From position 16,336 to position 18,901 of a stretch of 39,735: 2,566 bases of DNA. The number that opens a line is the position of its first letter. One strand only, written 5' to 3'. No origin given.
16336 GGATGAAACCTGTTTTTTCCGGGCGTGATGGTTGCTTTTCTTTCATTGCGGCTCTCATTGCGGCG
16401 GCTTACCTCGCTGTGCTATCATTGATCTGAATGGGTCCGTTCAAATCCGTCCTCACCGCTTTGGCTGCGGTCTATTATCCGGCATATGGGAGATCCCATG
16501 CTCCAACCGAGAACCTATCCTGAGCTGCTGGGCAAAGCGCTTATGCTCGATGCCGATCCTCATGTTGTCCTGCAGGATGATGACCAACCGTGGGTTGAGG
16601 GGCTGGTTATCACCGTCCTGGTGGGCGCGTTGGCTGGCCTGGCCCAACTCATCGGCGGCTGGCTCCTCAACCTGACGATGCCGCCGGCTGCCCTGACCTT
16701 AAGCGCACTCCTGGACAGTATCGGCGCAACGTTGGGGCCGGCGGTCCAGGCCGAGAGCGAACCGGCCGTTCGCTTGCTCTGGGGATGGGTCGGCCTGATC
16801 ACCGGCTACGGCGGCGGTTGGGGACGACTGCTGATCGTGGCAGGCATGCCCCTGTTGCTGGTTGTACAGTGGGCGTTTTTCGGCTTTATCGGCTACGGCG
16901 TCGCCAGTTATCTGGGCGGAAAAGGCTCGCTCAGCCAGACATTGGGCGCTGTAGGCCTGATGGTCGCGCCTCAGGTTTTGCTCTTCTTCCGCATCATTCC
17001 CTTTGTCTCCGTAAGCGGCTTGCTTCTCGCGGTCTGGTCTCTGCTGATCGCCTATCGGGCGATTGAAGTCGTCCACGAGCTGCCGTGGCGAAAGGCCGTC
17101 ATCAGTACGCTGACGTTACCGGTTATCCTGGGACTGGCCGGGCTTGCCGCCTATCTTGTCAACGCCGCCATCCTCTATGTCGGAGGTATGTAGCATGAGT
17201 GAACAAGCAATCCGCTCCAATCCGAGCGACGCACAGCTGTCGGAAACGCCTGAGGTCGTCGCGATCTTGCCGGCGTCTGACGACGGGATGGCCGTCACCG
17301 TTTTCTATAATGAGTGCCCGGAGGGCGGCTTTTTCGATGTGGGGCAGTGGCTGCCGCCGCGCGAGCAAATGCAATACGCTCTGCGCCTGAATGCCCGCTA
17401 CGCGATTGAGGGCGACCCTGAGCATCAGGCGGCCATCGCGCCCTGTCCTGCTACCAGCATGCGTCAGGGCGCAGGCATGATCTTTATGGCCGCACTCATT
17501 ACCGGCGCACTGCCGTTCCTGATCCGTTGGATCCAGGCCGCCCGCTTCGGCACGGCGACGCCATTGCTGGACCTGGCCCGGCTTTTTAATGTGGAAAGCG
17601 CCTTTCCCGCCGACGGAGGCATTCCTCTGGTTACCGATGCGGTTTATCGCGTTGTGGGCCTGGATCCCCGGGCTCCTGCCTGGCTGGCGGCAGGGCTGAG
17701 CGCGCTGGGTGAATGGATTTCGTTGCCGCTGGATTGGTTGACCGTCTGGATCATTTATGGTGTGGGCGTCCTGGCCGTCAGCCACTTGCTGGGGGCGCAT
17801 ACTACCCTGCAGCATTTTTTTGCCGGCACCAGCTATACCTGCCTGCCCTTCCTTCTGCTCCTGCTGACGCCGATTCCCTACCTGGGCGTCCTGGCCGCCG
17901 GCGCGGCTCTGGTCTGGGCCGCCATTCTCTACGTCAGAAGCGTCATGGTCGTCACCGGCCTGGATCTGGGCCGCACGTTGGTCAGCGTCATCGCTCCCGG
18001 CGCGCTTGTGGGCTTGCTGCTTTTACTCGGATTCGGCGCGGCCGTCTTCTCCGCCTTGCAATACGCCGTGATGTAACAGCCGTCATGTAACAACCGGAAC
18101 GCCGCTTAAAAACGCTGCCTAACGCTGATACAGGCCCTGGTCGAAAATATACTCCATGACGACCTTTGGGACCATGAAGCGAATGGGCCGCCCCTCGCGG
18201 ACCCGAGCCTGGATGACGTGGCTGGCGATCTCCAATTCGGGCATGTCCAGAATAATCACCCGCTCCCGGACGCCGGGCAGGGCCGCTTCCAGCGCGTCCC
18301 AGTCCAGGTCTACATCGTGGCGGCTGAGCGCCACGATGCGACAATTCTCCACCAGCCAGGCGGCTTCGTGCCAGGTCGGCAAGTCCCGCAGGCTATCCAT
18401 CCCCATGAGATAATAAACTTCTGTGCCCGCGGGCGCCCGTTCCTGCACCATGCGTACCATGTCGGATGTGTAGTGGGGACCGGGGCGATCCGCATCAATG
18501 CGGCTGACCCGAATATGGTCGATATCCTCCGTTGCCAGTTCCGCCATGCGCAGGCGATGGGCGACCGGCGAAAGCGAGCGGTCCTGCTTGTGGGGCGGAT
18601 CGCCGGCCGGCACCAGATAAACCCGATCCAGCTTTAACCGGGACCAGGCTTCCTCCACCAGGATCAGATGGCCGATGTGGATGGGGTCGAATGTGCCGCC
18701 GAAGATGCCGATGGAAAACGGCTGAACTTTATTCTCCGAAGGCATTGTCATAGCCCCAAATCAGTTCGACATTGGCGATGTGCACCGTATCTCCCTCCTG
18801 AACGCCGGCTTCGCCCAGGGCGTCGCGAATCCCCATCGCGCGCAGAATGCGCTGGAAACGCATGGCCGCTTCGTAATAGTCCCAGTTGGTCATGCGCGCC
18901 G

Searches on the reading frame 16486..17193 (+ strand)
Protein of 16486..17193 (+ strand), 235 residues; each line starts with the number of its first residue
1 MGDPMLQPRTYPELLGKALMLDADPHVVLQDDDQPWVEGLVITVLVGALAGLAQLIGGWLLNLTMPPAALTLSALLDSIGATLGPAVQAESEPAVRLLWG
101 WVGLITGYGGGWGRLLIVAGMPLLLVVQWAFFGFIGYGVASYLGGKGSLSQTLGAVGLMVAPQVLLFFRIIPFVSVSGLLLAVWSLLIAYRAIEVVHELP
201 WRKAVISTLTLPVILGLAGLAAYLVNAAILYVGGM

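Call 68: search_protein_families(library=pfam, proteins=[window:16486-17193:+], max_evalue=0.00001)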
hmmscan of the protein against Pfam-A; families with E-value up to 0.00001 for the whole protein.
window:16486-17193:+ (235 aa): 1 family
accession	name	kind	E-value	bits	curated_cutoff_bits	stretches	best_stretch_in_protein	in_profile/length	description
PF04893.22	Yip1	-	4.1e-10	40.3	28.6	1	33-222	17-172/173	Yip1 domain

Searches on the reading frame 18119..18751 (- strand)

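Call 68: search_protein_families(library=pfam, proteins=[window:18119-18751:-], max_evalue=0.00001)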
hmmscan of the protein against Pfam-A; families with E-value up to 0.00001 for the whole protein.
window:18119-18751:- (210 aa): 1 family
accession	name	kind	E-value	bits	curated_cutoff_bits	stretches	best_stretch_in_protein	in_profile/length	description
PF01467.32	CTP_transf_like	-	3.7e-21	76.1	21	1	16-159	1-114/133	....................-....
